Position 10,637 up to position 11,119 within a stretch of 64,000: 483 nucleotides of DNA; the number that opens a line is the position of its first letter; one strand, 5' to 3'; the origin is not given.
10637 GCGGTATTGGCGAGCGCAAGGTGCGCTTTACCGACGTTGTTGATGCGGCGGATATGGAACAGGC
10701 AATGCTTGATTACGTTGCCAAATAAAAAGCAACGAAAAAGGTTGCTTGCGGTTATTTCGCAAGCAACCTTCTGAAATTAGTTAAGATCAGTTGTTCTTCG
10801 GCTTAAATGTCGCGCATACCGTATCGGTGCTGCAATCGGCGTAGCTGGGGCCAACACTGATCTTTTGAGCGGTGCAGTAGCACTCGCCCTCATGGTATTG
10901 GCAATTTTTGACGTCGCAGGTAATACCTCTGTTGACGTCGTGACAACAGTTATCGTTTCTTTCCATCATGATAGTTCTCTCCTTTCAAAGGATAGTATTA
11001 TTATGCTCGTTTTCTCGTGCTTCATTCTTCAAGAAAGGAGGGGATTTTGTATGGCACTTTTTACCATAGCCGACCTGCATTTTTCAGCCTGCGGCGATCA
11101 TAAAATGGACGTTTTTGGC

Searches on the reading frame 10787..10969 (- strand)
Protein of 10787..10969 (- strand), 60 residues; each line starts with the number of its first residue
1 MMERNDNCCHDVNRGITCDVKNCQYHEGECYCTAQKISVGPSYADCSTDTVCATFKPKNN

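Call 47: search_protein_families(library=ncbifam, proteins=[window:10787-10969:-], max_evalue=0.1)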
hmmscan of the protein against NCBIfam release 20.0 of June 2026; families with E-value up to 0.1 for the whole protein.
window:10787-10969:- (60 aa): 0 families

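Call 67: search_protein_families(library=pfam, proteins=[window:10787-10969:-], max_evalue=0.01)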
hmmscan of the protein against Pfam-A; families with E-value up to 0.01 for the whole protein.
window:10787-10969:- (60 aa): 1 family
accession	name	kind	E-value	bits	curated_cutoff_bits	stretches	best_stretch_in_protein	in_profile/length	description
PF07561.16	DUF1540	-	1.2e-11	45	22.1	1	16-55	1-40/40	Domain of Unknown Function (DUF1540)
